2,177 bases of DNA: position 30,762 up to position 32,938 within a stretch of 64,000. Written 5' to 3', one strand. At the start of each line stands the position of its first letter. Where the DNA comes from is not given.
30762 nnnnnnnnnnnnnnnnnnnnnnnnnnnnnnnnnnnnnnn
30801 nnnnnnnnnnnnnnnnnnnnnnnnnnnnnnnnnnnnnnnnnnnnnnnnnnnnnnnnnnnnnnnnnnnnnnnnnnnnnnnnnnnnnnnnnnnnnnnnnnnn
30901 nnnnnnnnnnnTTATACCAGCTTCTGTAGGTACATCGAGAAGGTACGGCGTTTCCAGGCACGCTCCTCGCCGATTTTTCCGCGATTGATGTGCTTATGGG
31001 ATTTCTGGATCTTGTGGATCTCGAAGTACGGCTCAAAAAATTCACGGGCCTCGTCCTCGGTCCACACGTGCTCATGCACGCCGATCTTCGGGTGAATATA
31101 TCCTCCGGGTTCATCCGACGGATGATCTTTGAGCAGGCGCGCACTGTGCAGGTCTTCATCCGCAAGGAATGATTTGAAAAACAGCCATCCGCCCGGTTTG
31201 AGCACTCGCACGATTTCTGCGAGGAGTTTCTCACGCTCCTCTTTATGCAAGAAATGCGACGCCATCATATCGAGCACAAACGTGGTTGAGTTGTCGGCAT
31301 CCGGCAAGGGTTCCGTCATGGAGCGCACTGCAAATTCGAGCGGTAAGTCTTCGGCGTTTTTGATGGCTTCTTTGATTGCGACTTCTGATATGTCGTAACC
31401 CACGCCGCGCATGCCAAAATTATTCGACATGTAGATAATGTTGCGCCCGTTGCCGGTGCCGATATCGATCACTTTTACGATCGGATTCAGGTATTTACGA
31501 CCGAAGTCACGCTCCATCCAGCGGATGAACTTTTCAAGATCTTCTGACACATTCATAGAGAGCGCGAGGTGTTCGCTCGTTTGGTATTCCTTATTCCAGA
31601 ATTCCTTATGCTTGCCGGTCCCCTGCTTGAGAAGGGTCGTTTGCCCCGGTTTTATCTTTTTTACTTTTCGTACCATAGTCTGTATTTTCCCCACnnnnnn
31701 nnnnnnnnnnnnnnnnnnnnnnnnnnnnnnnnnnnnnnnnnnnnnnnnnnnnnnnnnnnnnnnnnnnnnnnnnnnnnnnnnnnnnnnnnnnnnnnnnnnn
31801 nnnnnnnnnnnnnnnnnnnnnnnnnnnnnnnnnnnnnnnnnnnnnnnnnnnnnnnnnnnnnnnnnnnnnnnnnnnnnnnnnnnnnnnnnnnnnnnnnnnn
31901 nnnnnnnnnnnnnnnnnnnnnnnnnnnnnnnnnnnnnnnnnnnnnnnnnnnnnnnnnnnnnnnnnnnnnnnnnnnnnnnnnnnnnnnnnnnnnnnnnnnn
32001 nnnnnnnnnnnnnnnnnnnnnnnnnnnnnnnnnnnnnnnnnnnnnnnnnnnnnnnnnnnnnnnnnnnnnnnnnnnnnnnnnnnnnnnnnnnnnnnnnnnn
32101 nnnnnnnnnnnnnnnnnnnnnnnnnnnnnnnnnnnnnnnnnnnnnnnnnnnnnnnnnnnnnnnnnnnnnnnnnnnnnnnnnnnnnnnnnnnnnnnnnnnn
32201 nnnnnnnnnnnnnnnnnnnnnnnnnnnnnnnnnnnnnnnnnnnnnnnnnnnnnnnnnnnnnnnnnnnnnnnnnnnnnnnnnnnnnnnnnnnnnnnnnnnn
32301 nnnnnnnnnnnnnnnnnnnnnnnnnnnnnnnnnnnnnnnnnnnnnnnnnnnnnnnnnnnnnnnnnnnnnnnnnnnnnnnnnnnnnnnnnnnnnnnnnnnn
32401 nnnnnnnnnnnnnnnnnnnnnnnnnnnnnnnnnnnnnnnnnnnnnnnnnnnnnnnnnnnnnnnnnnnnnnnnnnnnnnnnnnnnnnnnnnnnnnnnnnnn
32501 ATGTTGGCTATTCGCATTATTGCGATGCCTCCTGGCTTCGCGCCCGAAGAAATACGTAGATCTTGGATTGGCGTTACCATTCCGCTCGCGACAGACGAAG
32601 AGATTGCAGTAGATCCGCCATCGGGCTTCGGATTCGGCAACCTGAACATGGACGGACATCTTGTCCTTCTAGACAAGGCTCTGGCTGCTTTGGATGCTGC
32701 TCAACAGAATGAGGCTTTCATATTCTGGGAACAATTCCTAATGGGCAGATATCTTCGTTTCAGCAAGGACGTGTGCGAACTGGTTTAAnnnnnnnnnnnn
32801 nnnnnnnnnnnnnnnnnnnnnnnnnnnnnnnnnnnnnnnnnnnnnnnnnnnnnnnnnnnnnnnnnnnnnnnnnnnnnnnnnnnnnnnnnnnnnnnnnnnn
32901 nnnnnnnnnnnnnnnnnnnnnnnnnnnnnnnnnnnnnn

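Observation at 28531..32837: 4.3-kb accessory island inserted inside the spc ribosomal operon between rplE and rpsZ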

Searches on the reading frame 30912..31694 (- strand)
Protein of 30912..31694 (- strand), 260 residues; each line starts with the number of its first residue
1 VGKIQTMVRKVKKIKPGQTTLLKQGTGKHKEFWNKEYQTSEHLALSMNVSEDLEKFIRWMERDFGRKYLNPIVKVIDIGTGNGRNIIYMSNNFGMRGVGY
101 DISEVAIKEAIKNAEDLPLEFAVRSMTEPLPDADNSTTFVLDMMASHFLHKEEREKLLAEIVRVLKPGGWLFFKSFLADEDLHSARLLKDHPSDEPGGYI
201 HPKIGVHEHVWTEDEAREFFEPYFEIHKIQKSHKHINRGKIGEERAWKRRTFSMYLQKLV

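Call 3: search_protein_families(library=pfam, proteins=[window:30912-31694:-], max_evalue=0.01)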
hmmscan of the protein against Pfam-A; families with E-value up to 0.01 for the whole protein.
window:30912-31694:- (260 aa): 12 families
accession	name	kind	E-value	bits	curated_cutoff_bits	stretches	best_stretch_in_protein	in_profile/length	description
PF13649.12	Methyltransf_25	-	1.1e-17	64.9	27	1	75-169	1-97/97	Methyltransferase domain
PF08241.18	Methyltransf_11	-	1.3e-16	61.5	21.2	1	76-173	1-95/95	Methyltransferase domain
PF13847.12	Methyltransf_31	-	8.4e-12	45.4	27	1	73-185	5-120/145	Methyltransferase domain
PF13489.12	Methyltransf_23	-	8.7e-10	39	27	1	74-193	25-134/164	Methyltransferase domain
PF08242.18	Methyltransf_12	-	5.1e-08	34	30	1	76-171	1-98/98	Methyltransferase domain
PF03848.20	TehB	-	2.6e-06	27.4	20.4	1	73-180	32-139/193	Tellurite resistance protein TehB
PF00891.24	Methyltransf_2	-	0.0002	21.2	22.3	1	68-180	59-171/210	O-methyltransferase domain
PF01209.24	Ubie_methyltran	-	0.00026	20.8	20.1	1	72-172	48-150/233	ubiE/COQ5 methyltransferase family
PF06325.19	PrmA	-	0.0018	18.2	22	1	69-173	159-258/296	Ribosomal protein L11 methyltransferase (PrmA)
PF02353.26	CMAS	-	0.0024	17.7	27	1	67-179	58-170/273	Mycolic acid cyclopropane synthetase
PF02390.23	Methyltransf_4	-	0.0029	17.6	24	0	74-117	4-48/173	Putative methyltransferase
PF20922.3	Anamorsin_N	-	0.0069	16.5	27.1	0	146-178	57-92/163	Anamorsin, N-terminal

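Call 19: search_protein_families(library=ncbifam, proteins=[window:30912-31694:-], max_evalue=0.01)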
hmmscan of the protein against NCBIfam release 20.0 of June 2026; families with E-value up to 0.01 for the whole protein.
window:30912-31694:- (260 aa): 33 families (the best 25 are shown)
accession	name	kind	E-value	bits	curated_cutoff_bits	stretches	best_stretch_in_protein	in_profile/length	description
NF045667.1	MTase_DVU1556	equivalog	1.1e-12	47.9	155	1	70-176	21-122/213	DVU_1556 family methyltransferase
NF045649.1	2X_seleno_MduS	exception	8e-10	38.2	380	1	55-183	28-156/338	methyltransferase domain-containing selenoprotein MduS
NF041675.1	sarc_dimgly_tmase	equivalog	2.5e-08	34.2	550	1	68-177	63-173/278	sarcosine/dimethylglycine N-methyltransferase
NF045825.1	FAmtase_mtf2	equivalog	3.4e-08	33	400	1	73-182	60-167/248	fatty-acid O-methyltransferase Mtf2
NF041537.1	ArsM_AhpD_UU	exception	1.1e-07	31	510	1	70-173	75-180/345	arsenite methyltransferase/AhpD domain selenoprotein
TIGR00477.1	tehB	equivalog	1.2e-07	31.2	219.5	1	73-177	75-178/238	tellurite resistance methyltransferase TehB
NF045823.1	PthPhpthDimycoMt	equivalog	2.9e-07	29.9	300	1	32-181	27-174/256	phthiotriol/phenolphthiotriol dimycocerosates methyltransferase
TIGR01934.1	MenG_MenH_UbiE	subfamily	4.7e-07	29.3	158.35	1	71-176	39-144/223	ubiquinone/menaquinone biosynthesis methyltransferase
NF040539.1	AST_met_ArsM_2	exception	1.4e-06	28.3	240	1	73-178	58-168/262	putative arsinothricin biosynthesis methyltransferase ArsM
NF043040.1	corrin_prot_MT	hypoth_equivalog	1.7e-06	27.6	180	1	68-172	38-146/216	corrinoid protein-associated methyltransferase CpaM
NF008992.0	PRK12335.1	equivalog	2.1e-06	27.1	303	1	73-173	124-223/289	SAM-dependent methyltransferase TehB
NF041536.1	ArsM_DUF2284_UU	exception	3.2e-06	25.8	575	1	73-178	78-185/459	arsenite methyltransferase/DUF2284 domain selenoprotein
NF008405.0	PRK11207.1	equivalog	4.6e-06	26.2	218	1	73-173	32-132/198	tellurite resistance methyltransferase TehB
NF008823.0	PRK11873.1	subfamily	7.2e-06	25.7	263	1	74-175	80-183/272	arsenite methyltransferase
NF047649.1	MTase_UXPK_star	exception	1.2e-05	24.4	460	1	64-174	70-182/283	methyltransferase/UXPK-star double selenoprotein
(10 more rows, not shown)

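Call 20: search_protein_families(library=phrogs, proteins=[window:30912-31694:-], max_evalue=0.01)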
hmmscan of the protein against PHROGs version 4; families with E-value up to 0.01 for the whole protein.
window:30912-31694:- (260 aa): 3 families
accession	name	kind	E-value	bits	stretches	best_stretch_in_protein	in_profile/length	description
phrog_4752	-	other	2e-15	57.7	1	63-188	43-173/241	tRNA methyltransferase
phrog_23041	-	unknown function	0.0013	19.5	1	29-118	76-160/277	-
phrog_9906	-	unknown function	0.0054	17.1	1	72-177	106-210/272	-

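Call 28: find_encoding_contigs(protein=window:30912-31691:-, flank=10000, max_places=10)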
Protein window:30912-31691:- (259 aa): no gene with exactly this product is on record in the collection.

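Call 76: search_solved_structures(query=window:30912-31676:-, max_evalue=0.001)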
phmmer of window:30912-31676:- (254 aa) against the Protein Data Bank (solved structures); distinct sequences matched with E-value up to 0.001: 27.
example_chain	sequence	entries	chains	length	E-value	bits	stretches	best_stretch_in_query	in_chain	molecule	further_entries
9w6x_A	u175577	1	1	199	1.1e-12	51.3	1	26-169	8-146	YtkW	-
5wp5_A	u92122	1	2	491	4.2e-12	49.4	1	60-174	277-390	Phosphomethylethanolamine N-methyltransferase 2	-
5wp4_A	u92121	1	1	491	4.5e-10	42.7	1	61-174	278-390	Phosphoethanolamine N-methyltransferase 1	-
6f5z_A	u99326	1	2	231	8.3e-07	32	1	68-185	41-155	24-sterol C-methyltransferase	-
6uv6_A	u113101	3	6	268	3.2e-06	30.1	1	68-173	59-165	D-glucose O-methyltransferase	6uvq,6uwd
3l8d_A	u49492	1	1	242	5.5e-06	29.3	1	57-165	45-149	Methyltransferase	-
3sm3_A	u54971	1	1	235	6.1e-06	29.2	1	61-202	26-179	SAM-dependent methyltransferases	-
6uak_A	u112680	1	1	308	9e-06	28.6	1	66-165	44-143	SAM dependent methyltransferase LahSB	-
4iv8_A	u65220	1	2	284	1.2e-05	28.2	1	61-174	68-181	Phosphoethanolamine N-methyltransferase,putative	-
3dh0_A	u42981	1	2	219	2.2e-05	27.4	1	65-168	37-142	SAM dependent methyltransferase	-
4dq0_A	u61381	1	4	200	2.2e-05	27.4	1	68-167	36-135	Tellurite resistance protein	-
2xva_A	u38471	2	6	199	2.5e-05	27.2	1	68-167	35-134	TELLURITE RESISTANCE PROTEIN TEHB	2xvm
4mwz_A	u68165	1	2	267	7.1e-05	25.7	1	66-174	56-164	Phosphoethanolamine N-methyltransferase, putative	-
5bxy_A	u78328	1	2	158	7.3e-05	25.7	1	69-139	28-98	RNA methyltransferase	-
2i6g_A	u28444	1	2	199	7.5e-05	25.6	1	68-167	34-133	Putative methyltransferase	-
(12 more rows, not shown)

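Call 85: find_homologous_proteins(query=window:30912-31676:-, max_evalue=1e-10)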
Query window:30912-31676:- (254 aa): 1020 proteins with E <= 1e-10 among 1400 candidates; the best 120 are listed.
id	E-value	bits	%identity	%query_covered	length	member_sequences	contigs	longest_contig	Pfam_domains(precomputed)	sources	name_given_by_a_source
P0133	8.1e-170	581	100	100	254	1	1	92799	PF13847.13,PF13489.13,PF03848.21,PF13649.13,PF08241.19,PF08242.19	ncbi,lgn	-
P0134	1.1e-152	525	90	100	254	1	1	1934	PF13847.13,PF13489.13,PF13649.13,PF08241.19,PF08242.19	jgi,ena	-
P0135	2.4e-145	501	85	100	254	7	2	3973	PF13847.13,PF13489.13,PF13649.13,PF08241.19,PF08242.19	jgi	jgi:SAM-dependent methyltransferase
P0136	3.5e-145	500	85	100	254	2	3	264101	PF13847.13,PF13489.13,PF13649.13,PF08241.19,PF08242.19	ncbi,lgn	-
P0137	1.4e-143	495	84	100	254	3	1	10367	PF13847.13,PF13489.13,PF13649.13,PF08241.19,PF08242.19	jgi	jgi:SAM-dependent methyltransferase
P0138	9.4e-143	492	84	98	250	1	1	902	PF13847.13,PF13489.13,PF03848.21,PF13649.13,PF00891.25,PF01209.25,PF08241.19,PF08242.19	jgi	-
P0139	3.5e-141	487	83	100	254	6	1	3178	PF13847.13,PF13489.13,PF13649.13,PF08241.19,PF08242.19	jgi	jgi:SAM-dependent methyltransferase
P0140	4.7e-140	483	82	100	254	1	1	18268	PF13847.13,PF13489.13,PF13649.13,PF08241.19,PF08242.19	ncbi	-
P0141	2.3e-139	481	82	100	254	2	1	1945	PF13847.13,PF13489.13,PF13649.13,PF08241.19,PF08242.19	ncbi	-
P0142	9.9e-138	476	81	100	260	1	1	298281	PF13847.13,PF13489.13,PF13649.13,PF08241.19,PF08242.19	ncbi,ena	-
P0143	5.2e-137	473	81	100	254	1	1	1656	PF13847.13,PF13489.13,PF13649.13,PF08241.19,PF08242.19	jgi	jgi:ubiquinone/menaquinone biosynthesis C-methylase UbiE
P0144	3.9e-134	464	79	100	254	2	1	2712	PF13847.13,PF13489.13,PF13649.13,PF01209.25,PF08241.19,PF08242.19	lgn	-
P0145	5.7e-131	454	77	100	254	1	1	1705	PF13847.13,PF13489.13,PF13649.13,PF08241.19,PF08242.19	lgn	-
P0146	5.0e-130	451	76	100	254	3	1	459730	PF13847.13,PF13489.13,PF13649.13,PF08241.19,PF08242.19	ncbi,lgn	-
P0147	1.5e-129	449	80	94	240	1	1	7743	PF13847.13,PF13489.13,PF13649.13,PF08241.19,PF08242.19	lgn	-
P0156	1.5e-105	370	69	91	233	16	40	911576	PF07021.19,PF13847.13,PF13489.13,PF13649.13,PF08241.19,PF08242.19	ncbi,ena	-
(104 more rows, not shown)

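Call 95: find_encoding_contigs(protein=P0156, flank=4000, max_places=5)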
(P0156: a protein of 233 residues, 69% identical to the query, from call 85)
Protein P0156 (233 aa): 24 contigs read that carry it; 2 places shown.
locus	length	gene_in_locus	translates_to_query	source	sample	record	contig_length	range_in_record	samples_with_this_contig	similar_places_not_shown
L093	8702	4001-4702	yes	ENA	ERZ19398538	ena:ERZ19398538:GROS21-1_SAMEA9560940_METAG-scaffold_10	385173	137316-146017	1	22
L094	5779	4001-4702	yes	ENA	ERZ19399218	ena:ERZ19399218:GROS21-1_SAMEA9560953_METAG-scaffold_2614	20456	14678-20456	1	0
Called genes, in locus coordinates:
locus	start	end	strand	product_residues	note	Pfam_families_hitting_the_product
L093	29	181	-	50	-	-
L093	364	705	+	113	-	PF00203:Ribosomal_S19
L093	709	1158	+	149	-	PF00237:Ribosomal_L22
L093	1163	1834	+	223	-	PF07650:KH_2, PF00189:Ribosomal_S3_C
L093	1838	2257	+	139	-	PF00252:Ribosomal_L16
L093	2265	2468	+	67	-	PF00831:Ribosomal_L29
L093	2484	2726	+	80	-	PF00366:Ribosomal_S17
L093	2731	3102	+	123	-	PF00238:Ribosomal_L14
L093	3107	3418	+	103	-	PF22682:Ribosomal_uL24m-like (weak), PF00467:KOW (weak), PF17136:ribosomal_L24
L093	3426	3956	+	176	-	PF00281:Ribosomal_L5, PF00673:Ribosomal_L5_C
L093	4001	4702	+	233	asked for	PF13489:Methyltransf_23, PF07021:MetW (weak), PF13847:Methyltransf_31, PF08241:Methyltransf_11, PF08242:Methyltransf_12, PF13649:Methyltransf_25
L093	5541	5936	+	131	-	PF00410:Ribosomal_S8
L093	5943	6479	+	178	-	PF00347:Ribosomal_L6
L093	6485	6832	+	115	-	PF00861:Ribosomal_L18p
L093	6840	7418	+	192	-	PF00333:Ribosomal_S5, PF03719:Ribosomal_S5_C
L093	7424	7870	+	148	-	PF00828:Ribosomal_L27A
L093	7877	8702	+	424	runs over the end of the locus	PF00344:SecY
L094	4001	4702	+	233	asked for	PF13489:Methyltransf_23, PF07021:MetW (weak), PF13847:Methyltransf_31, PF08241:Methyltransf_11, PF08242:Methyltransf_12, PF13649:Methyltransf_25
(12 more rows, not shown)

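Call 105: predict_structure(alignment_id=A6)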
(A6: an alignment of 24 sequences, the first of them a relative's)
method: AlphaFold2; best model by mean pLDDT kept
length: 254 residues; sequences in the alignment: 24
mean_pLDDT: 85.7   pTM: 0.84
mean pLDDT of the five models: 85.7, 85.2, 84.6, 82.5, 81.8
residues with pLDDT >= 90: 159; 70-90: 52; 50-70: 25; < 50: 18
segments of 3 or more residues with pLDDT < 50: 1-7, 230-232, 234-240
pLDDT, mean of each block of 10 residues (from residue 1): 42 61 79 65 92 97 97 95 98 95 95 95 95 95 93 98 96 83 90 84 93 98 78 46 81 94
secondary structure, 60 per line:
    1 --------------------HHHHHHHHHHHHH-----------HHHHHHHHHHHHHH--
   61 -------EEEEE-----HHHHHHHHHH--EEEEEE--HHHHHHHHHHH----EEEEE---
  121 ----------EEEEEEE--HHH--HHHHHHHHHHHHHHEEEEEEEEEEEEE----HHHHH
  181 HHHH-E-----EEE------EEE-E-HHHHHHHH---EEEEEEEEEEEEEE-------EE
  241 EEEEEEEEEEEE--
elements in order: H21-33 H45-58 E68-72 H78-87 E90-95 H98-108 E113-117 E131-137 H145-158 E159-171 H176-184 E192-194 E201-203 H207-214 E218-231 E239-252

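Call 113: search_solved_structures(query=A6, max_evalue=0.001)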
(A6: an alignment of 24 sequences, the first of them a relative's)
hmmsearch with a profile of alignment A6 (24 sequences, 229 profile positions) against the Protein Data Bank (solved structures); distinct sequences matched with E-value up to 0.001: 71 (the best 60 are shown).
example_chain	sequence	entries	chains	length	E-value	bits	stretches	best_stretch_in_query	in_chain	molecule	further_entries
5wp5_A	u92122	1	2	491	1.4e-14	57.3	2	41-150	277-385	Phosphomethylethanolamine N-methyltransferase 2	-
9w6x_A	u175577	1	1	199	1.9e-14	56.9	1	49-149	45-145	YtkW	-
5wp4_A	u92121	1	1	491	5.7e-13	52.1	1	41-148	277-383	Phosphoethanolamine N-methyltransferase 1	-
8gdu_A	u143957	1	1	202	1.5e-10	44.2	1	49-151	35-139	Methyltransferase domain-containing protein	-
6mro_A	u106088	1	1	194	2.1e-10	43.7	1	49-152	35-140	methyl transferase from Methanosarcina acetivorans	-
3sm3_A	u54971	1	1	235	2.4e-10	43.5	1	41-192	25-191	SAM-dependent methyltransferases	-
4r6w_A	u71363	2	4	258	4.3e-09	39.4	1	44-165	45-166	Phosphoethanolamine N-methyltransferase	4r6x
3uj6_A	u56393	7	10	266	5.9e-09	39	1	44-165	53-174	Phosphoethanolamine N-methyltransferase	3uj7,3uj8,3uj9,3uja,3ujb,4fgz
1ve3_A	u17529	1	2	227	7.5e-09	38.6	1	42-147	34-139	hypothetical protein PH0226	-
3ujc_A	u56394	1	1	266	8.8e-09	38.4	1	44-160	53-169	Phosphoethanolamine N-methyltransferase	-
3ujd_A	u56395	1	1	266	1.3e-08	37.8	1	44-165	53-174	Phosphoethanolamine N-methyltransferase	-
4mwz_A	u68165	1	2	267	2e-08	37.2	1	44-155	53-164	Phosphoethanolamine N-methyltransferase, putative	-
4iv0_A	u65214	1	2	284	2.2e-08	37.1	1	44-155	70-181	Phosphoethanolamine N-methyltransferase, putative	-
6f5z_A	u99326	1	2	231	2.5e-08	36.9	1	48-161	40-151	24-sterol C-methyltransferase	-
2p8j_A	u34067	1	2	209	2.6e-08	36.8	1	47-156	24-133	S-adenosylmethionine-dependent methyltransferase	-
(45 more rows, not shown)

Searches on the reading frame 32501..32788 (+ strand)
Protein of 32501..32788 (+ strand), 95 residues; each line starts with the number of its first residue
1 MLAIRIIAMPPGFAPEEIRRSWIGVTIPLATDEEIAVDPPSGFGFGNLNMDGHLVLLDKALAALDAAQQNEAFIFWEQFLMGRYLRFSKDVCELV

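Call 3: search_protein_families(library=pfam, proteins=[window:32501-32788:+], max_evalue=0.01)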
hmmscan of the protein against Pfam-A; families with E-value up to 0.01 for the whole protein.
window:32501-32788:+ (95 aa): 0 families

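Call 19: search_protein_families(library=ncbifam, proteins=[window:32501-32788:+], max_evalue=0.01)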
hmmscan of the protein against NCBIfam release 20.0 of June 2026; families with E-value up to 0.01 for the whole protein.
window:32501-32788:+ (95 aa): 0 families

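Call 20: search_protein_families(library=phrogs, proteins=[window:32501-32788:+], max_evalue=0.01)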
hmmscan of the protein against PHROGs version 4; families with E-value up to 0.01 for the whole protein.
window:32501-32788:+ (95 aa): 0 families
